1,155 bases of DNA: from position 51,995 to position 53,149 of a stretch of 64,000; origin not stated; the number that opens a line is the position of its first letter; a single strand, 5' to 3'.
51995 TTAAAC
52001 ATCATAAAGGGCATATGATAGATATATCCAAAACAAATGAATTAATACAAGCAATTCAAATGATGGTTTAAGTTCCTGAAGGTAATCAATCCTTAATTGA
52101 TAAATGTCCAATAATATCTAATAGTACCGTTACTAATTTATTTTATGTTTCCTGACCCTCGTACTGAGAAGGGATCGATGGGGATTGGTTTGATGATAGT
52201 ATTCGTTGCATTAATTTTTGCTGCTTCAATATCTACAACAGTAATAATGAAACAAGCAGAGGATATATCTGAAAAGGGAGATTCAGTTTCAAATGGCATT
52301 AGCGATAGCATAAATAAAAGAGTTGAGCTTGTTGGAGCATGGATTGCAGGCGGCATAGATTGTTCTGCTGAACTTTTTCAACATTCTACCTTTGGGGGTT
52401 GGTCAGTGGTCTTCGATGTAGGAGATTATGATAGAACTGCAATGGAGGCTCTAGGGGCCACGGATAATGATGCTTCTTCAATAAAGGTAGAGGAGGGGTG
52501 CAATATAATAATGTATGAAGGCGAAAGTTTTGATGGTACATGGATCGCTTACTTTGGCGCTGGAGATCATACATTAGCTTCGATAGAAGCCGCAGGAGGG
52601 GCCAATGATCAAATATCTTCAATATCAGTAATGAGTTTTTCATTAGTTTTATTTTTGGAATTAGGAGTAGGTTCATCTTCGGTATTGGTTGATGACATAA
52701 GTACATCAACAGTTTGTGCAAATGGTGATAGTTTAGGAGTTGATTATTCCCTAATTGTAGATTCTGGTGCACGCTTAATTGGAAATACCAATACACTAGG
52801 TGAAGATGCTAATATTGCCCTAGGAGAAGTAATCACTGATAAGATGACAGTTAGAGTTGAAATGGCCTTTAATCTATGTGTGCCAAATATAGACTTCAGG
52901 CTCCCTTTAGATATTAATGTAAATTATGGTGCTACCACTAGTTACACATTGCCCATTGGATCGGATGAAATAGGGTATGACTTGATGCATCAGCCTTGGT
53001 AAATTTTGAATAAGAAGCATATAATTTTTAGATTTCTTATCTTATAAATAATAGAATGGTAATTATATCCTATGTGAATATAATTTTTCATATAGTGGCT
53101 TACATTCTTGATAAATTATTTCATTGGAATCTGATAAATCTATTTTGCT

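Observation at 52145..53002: Archaellin/pilin-like protein with an embedded Ca-binding beta-gamma-crystallin domain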

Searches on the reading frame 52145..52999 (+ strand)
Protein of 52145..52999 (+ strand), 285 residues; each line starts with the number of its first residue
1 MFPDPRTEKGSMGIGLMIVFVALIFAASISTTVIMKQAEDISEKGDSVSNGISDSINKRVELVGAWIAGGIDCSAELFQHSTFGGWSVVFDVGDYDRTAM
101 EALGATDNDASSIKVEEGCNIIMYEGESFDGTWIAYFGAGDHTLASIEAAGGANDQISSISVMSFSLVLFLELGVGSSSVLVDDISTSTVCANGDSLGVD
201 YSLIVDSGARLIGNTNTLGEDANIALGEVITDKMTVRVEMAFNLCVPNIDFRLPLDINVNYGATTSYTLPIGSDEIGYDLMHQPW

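Call 3: search_protein_families(library=pfam, proteins=[window:52145-52999:+], max_evalue=10)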
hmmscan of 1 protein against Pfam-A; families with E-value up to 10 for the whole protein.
window:52145-52999:+ (285 aa): 3 families
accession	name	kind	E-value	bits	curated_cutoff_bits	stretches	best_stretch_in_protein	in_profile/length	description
PF01917.21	Arch_flagellin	-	4.8e-07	30.7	29.5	1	10-68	1-59/162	Archaebacterial flagellin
PF00030.24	Crystall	-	0.0015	19.1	25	1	77-160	4-79/82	Beta/Gamma crystallin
PF03995.18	Inhibitor_I36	-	0.12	12.8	21.1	1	77-133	15-66/69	Peptidase inhibitor family I36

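Call 4: search_protein_families(library=ncbifam, proteins=[window:52145-52999:+], max_evalue=10)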
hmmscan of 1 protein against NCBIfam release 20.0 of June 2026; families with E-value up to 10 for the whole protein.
window:52145-52999:+ (285 aa): 3 families
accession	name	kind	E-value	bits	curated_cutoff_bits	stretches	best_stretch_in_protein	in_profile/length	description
NF006325.0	PRK08541.1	subfamily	8.9e-06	25.7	210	1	7-48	7-48/221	flagellin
NF006736.0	PRK09267.1-2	equivalog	0.042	13.6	202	0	95-143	41-89/161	flavodoxin FldA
NF052591.1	ArlG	equivalog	0.054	13.5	110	1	14-63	6-55/148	archaellum stator protein ArlG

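Call 5: search_solved_structures(query=window:52145-52999:+, max_evalue=10, show_alignments=3)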
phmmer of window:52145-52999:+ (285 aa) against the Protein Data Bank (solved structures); distinct sequences matched with E-value up to 10: 18.
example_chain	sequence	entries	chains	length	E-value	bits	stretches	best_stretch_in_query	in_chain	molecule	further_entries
1prr_A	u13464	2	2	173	4.3e-11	46.2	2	77-165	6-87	DEVELOPMENT-SPECIFIC PROTEIN S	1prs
1nps_A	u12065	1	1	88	8.3e-07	32.2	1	77-165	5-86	DEVELOPMENT-SPECIFIC PROTEIN S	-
2kp5_A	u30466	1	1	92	1e-05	28.6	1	75-134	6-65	Putative uncharacterized protein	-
9eq7_A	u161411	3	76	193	1.9e-05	27.7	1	6-66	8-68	Archaellin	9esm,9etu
3hzb_A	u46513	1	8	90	3.4e-05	26.9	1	78-135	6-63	Carbohydrate binding protein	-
3snz_A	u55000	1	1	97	0.0002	24.4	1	77-164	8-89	Clostrillin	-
3so1_A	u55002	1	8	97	0.00067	22.7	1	77-164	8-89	Clostrillin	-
3so0_A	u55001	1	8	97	0.0015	21.5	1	77-164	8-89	Clostrillin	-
3i9h_A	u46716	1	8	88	0.0043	20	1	77-162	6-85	Beta and gamma crystallin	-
3iaj_A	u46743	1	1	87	0.0046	19.9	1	78-162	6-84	Beta and gamma crystallin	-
3sny_A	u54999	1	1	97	0.0061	19.5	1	77-162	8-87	Clostrillin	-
5o4u_A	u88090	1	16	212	0.018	18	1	8-57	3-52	Flagellin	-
5ht8_A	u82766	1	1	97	0.025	17.5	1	77-164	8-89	Beta and gamma crystallin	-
5z1l_A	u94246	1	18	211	0.089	15.7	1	6-56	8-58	Flagellin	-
8rh5_Z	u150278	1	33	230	0.17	14.8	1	12-56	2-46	Oxiplasma meridianum archaellum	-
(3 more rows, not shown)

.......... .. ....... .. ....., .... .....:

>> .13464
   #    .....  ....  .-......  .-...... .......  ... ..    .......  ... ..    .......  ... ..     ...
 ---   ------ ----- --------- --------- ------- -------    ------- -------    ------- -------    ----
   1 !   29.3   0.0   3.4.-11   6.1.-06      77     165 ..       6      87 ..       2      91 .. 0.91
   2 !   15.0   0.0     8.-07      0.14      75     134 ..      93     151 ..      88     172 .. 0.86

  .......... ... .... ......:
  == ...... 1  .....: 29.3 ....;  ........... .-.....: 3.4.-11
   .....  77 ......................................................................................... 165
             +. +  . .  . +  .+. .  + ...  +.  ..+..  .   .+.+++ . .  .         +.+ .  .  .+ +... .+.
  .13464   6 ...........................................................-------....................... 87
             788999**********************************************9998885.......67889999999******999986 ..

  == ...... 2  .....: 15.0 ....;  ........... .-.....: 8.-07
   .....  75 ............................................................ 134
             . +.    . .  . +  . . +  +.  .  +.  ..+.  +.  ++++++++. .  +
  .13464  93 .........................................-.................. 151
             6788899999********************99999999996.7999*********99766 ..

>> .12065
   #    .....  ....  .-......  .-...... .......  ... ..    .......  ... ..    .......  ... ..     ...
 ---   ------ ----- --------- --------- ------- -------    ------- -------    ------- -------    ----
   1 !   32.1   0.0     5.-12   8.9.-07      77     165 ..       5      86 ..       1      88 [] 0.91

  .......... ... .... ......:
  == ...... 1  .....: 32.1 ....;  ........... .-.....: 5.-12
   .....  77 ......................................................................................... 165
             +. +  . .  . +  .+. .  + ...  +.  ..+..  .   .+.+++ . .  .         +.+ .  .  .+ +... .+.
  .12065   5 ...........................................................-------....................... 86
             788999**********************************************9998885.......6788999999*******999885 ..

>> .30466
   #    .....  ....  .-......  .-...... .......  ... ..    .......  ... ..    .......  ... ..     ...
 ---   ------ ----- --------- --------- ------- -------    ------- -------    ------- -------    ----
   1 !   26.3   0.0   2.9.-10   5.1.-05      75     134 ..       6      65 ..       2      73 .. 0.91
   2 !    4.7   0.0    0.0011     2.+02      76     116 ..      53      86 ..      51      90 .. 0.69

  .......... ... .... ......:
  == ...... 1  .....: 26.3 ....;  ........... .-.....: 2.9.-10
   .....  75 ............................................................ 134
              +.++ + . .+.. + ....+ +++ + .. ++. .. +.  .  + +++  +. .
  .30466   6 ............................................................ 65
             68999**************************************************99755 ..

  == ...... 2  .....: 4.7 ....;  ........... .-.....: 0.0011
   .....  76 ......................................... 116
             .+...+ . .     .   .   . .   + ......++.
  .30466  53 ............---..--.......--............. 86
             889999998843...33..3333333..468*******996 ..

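Call 9: find_homologous_proteins(query=window:52145-52999:+, max_evalue=0.001)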
Query window:52145-52999:+ (285 aa): 18 proteins with E <= 0.001 among 1297 candidates.
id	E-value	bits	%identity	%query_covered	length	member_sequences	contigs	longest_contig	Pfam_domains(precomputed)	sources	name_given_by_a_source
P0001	7.2e-181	618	100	100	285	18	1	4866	PF01917.22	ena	-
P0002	3.1e-155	534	87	98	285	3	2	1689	PF01917.22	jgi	-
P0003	6.0e-155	533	87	98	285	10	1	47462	PF01917.22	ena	-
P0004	4.3e-154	530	87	97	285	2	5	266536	PF01917.22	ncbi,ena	ncbi:MAG: hypothetical protein ACJZ46_02895 [Candidatus Thalassarchaeaceae archaeon]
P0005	5.2e-154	530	87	98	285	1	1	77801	PF01917.22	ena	-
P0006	7.3e-154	529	87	97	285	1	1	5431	PF01917.22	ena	-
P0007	6.4e-153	526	88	96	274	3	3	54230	PF01917.22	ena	-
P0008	3.6e-151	520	85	99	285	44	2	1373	PF01917.22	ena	-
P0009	1.0e-149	516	85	98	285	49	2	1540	PF01917.22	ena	-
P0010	1.1e-105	371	61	97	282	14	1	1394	PF01917.22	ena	-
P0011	3.8e-85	304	86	56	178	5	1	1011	PF01917.22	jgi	-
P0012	2.7e-66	242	45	99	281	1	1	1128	PF01917.22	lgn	-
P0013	3.9e-66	242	43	99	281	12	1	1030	PF01917.22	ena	-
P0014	1.2e-65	240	46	94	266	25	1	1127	PF01917.22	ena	-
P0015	7.7e-64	234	43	99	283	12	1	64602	PF01917.22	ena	-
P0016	4.9e-62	228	43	97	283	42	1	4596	PF01917.22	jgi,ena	-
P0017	2.8e-59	219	44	98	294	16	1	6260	PF01917.22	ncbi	-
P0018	4.6e-9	54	31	45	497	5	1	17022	PF25490.1,PF00030.25,PF14200.13,PF06268.20,PF08964.16,PF03995.19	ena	-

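Call 13: find_encoding_contigs(protein=P0004, flank=10000, max_places=3)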
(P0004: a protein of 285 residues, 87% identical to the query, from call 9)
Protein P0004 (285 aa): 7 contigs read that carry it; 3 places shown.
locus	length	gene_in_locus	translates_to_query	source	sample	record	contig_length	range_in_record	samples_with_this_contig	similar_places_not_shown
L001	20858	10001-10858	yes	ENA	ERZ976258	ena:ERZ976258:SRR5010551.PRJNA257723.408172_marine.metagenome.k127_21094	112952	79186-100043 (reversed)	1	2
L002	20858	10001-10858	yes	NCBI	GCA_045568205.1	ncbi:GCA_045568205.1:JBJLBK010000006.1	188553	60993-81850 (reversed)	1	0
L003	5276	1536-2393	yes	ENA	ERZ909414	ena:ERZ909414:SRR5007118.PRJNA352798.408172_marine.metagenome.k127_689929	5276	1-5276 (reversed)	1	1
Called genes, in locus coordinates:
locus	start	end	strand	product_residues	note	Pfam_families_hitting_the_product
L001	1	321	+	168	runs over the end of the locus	-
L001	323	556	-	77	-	-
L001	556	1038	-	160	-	PF00578:AhpC-TSA, PF08534:Redoxin, PF13911:AhpC-TSA_2 (weak)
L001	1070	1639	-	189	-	-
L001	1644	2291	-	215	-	PF00730:HhH-GPD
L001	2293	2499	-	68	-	-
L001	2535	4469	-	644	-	PF14716:HHH_8, PF14520:HHH_5 (faint), PF14791:DNA_pol_B_thumb, PF02811:PHP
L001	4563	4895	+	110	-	-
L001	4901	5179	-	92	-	PF01106:NifU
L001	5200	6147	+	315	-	PF00117:GATase, PF07722:Peptidase_C26 (weak)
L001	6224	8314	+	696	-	PF03030:H_PPase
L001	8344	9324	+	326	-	-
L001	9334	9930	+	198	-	PF00561:Abhydrolase_1, PF02230:Abhydrolase_2, PF03959:FSH1, PF12146:Hydrolase_4 (faint)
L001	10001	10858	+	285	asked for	PF01917:Flagellin_arch-type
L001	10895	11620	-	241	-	PF19798:Sulfotransfer_5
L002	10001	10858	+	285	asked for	PF01917:Flagellin_arch-type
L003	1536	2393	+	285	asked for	PF01917:Flagellin_arch-type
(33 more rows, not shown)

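Call 14: find_encoding_contigs(protein=P0015, flank=10000, max_places=2)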
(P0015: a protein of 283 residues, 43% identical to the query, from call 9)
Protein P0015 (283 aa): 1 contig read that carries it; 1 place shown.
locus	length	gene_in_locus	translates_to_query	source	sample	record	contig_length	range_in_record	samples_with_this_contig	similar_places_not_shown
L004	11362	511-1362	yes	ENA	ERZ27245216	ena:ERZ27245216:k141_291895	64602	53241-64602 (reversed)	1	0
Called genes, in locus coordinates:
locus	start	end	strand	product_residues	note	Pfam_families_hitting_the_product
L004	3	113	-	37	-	?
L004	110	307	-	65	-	-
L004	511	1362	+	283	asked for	PF01917:Flagellin_arch-type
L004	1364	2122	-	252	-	PF00293:NUDIX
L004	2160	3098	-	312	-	PF00056:Ldh_1_N, PF02866:Ldh_1_C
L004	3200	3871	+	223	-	PF02517:Rce1-like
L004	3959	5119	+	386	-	PF05222:AlaDh_PNT_N, PF01262:AlaDh_PNT_C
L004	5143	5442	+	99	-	PF12769:PNTB_4TM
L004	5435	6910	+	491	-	PF02233:PNTB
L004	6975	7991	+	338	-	-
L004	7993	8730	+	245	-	PF00902:TatC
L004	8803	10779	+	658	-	PF05547:Peptidase_M6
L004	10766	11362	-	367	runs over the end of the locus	PF01974:tRNA_int_endo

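Call 21: find_related_loci(query=A1, collection=genome_contigs, flank=10000)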
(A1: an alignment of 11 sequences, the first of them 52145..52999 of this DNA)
Query A1 (285 aa) in genome_contigs; peptide patterns used: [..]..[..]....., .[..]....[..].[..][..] (x = any residue, [..] = any of these).
513 stretches matched a pattern; 198 encode a relative of the query (tblastn E <= 1e-3); the best 80 are kept; 80 distinct loci.
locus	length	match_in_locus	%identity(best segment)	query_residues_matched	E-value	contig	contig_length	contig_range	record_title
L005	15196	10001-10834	87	8-285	1e-161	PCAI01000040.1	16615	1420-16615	MAG: Methanobacteriota archaeon isolate NP1344 MHASMcontig_24732, whole genome shotgun sequence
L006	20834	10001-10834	86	8-285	1e-159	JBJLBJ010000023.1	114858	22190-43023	MAG: Candidatus Thalassarchaeaceae archaeon isolate LRMED-428 MGIIb-N1LRMED-428-C31, whole genome shotgun sequence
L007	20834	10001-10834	86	8-285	2e-158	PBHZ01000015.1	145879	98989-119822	MAG: Methanobacteriota archaeon isolate SP3014 44634, whole genome shotgun sequence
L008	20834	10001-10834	85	8-285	7e-157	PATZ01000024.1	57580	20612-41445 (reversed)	MAG: Methanobacteriota archaeon isolate SAT1553 157652, whole genome shotgun sequence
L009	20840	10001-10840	60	5-284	9e-108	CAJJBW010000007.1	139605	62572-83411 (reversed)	uncultured Candidatus Poseidoniales archaeon isolate FRAM18_bin107 genome assembly, contig: FRAM17_bin107-7, whole genom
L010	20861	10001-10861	47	1-284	7e-77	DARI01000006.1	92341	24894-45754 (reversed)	MAG TPA_asm: Euryarchaeota archaeon UBA557 UBA557_contig_2840, whole genome shotgun sequence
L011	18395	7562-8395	47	10-285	3e-75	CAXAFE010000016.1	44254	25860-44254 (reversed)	MAG TPA_asm: uncultured Candidatus Poseidoniales archaeon isolate ERR3525244_metabat2_62 genome assembly, contig: ERZ221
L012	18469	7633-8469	47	10-285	3e-74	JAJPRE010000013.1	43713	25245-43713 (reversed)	MAG: Candidatus Thalassarchaeaceae archaeon isolate MAG_46 20082D-01-04-S10-L004-001_262, whole genome shotgun sequence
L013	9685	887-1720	48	10-285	7e-77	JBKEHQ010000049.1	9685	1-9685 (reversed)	MAG: Candidatus Thalassarchaeaceae archaeon isolate 3300057219_20 Ga0535636_0002273, whole genome shotgun sequence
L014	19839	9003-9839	43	6-284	1e-66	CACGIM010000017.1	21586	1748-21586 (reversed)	uncultured Candidatus Poseidoniales archaeon isolate AG-422-I22 genome assembly, contig: AG-422-I22_NODE_17, whole genom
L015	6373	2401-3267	44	6-283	4e-66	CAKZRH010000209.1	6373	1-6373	MAG TPA_asm: uncultured euryarchaeote isolate SRR2103016_bin.36_CONCOCT_v1.1_MAG genome assembly, contig: ERZ1742204.184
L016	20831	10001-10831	43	8-284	4e-66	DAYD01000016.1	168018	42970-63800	MAG TPA_asm: Euryarchaeota archaeon UBA462 UBA462_contig_180, whole genome shotgun sequence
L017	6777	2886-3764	39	6-283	2e-59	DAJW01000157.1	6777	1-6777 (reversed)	MAG TPA_asm: Euryarchaeota archaeon UBA36 UBA36_contig_67661, whole genome shotgun sequence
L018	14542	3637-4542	37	10-281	1e-53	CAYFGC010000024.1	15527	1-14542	MAG TPA_asm: uncultured Candidatus Poseidoniales archaeon isolate ERP001736_co1_109 genome assembly, contig: NODE_1872_l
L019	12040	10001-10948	36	6-285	1e-52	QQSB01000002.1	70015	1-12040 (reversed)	MAG: Candidatus Poseidoniales archaeon isolate bin_195 U_43193-2, whole genome shotgun sequence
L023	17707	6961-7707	26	3-280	2e-21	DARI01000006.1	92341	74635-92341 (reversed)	MAG TPA_asm: Euryarchaeota archaeon UBA557 UBA557_contig_2840, whole genome shotgun sequence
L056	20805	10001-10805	38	1-68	1e-9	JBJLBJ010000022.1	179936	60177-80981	MAG: Candidatus Thalassarchaeaceae archaeon isolate LRMED-428 MGIIb-N1LRMED-428-C30, whole genome shotgun sequence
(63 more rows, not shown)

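Call 22: predict_structure(alignment_id=A1)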
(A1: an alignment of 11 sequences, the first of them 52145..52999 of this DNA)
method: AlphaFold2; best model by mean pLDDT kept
length: 285 residues; sequences in the alignment: 11
mean_pLDDT: 64.7   pTM: 0.53
mean pLDDT of the five models: 64.7, 59.1, 58.7, 57.5, 56.4
residues with pLDDT >= 90: 1; 70-90: 149; 50-70: 58; < 50: 77
segments of 3 or more residues with pLDDT < 50: 1-16, 22-57, 198-208, 214-216, 219-222, 283-285
pLDDT, mean of each block of 10 residues (from residue 1): 35 45 43 35 36 48 78 80 74 86 77 79 77 76 81 74 79 74 74 51 40 51 61 73 63 77 76 75 53
secondary structure, 60 per line:
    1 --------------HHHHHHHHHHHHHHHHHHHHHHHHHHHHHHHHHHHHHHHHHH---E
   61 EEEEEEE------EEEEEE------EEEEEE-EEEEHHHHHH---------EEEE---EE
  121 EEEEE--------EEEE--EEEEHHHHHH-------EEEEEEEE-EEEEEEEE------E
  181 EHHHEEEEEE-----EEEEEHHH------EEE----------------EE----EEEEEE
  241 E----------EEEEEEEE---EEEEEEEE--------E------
elements in order: H15-56 E60-67 E74-79 E86-91 E93-96 H97-102 E112-115 E119-125 E134-137 E140-143 H144-149 E157-164 E166-173 E185-190 E196-200 E210-212 E235-241 E252-259 E263-270

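Call 26: fold_search(model_id=the predicted structure, library=pdb)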
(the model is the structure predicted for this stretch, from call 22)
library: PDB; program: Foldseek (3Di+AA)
matches with E <= 10: 1448; with E <= 0.001: 35
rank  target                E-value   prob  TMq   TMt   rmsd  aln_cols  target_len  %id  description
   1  9eq7_L                1.0e-06  1.00  0.37  0.55  14.0       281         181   11  Halobacterium salinarum archaellum filament (released 2024-07-17)
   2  9eq7_J                1.6e-06  1.00  0.38  0.56  12.7       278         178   12  Halobacterium salinarum archaellum filament (released 2024-07-17)
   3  9eq7_E                2.0e-06  1.00  0.37  0.55  12.7       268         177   11  Halobacterium salinarum archaellum filament (released 2024-07-17)
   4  9eq7_A                2.3e-06  1.00  0.37  0.55  13.8       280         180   11  Halobacterium salinarum archaellum filament (released 2024-07-17)
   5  9eq7_B                3.8e-06  1.00  0.38  0.57  12.5       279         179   11  Halobacterium salinarum archaellum filament (released 2024-07-17)
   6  8rh5_A                2.1e-05  1.00  0.29  0.35  16.4       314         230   12  Oxiplasma meridianum archaellum (released 2025-01-01)
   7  5z1l_A                2.2e-05  1.00  0.31  0.42  16.8       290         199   12  Cryo-EM structure of Methanoccus maripaludis archaellum (released 2019-02-13)
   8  7ofq_B                8.9e-05  1.00  0.33  0.43  16.4       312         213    8  The archaellum of Methanocaldococcus villosus (released 2022-01-19)
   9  7ofq_A                8.9e-05  1.00  0.32  0.42  15.8       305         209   11  The archaellum of Methanocaldococcus villosus (released 2022-01-19)
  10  3so1_A                1.5e-04  1.00  0.27  0.81   2.9        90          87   23  Crystal structure of a double mutant T41S T82S of a betagamma-crystallin domain from Clostridium beijerinckii (released 2011-11-16)
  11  5o4u_A                1.5e-04  1.00  0.28  0.36  14.8       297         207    8  The flagellin of Pyrococcus furiosus (released 2017-07-05)
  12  1nps                  1.6e-04  1.00  0.27  0.81   3.0        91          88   31  CRYSTAL STRUCTURE OF N-TERMINAL DOMAIN OF PROTEIN S (released 2000-02-04)
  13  3hzb_D                1.8e-04  1.00  0.27  0.80   3.0        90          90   24  Crystal structure of a betagamma-crystallin domain from Flavobacterium johnsoniae (released 2009-12-01)
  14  3hzb_B                1.9e-04  1.00  0.27  0.82   3.1        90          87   24  Crystal structure of a betagamma-crystallin domain from Flavobacterium johnsoniae (released 2009-12-01)
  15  9i5h_C                1.9e-04  1.00  0.33  0.47  12.0       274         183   11  Structure of the bacterial archaellum from L. aerophila (released 2025-05-21)
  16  3hzb_A                2.0e-04  1.00  0.27  0.83   3.0        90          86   24  Crystal structure of a betagamma-crystallin domain from Flavobacterium johnsoniae (released 2009-12-01)
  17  3so1_E                2.0e-04  1.00  0.27  0.80   3.0        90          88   24  Crystal structure of a double mutant T41S T82S of a betagamma-crystallin domain from Clostridium beijerinckii (released 2011-11-16)
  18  3i9h_E                2.7e-04  1.00  0.27  0.80   3.0        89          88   21  Crystal structure of a betagamma-crystallin domain from Clostridium beijerinckii (released 2009-12-01)
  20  3hzb_C                2.8e-04  1.00  0.27  0.81   3.0        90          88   24  Crystal structure of a betagamma-crystallin domain from Flavobacterium johnsoniae (released 2009-12-01)
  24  3so1_H                3.3e-04  1.00  0.27  0.80   2.9        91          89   25  Crystal structure of a double mutant T41S T82S of a betagamma-crystallin domain from Clostridium beijerinckii (released 2011-11-16)
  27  3i9h_A                3.9e-04  1.00  0.27  0.81   2.9        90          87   22  Crystal structure of a betagamma-crystallin domain from Clostridium beijerinckii (released 2009-12-01)
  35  5ya6_B                7.9e-04  1.00  0.31  0.51   7.6       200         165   12  Crystal structure of archaeal flagellin FlaB1 from Methanocaldococcus jannaschii (released 2019-02-06)
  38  5ya6_A                1.3e-03  1.00  0.31  0.51   8.9       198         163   11  Crystal structure of archaeal flagellin FlaB1 from Methanocaldococcus jannaschii (released 2019-02-06)
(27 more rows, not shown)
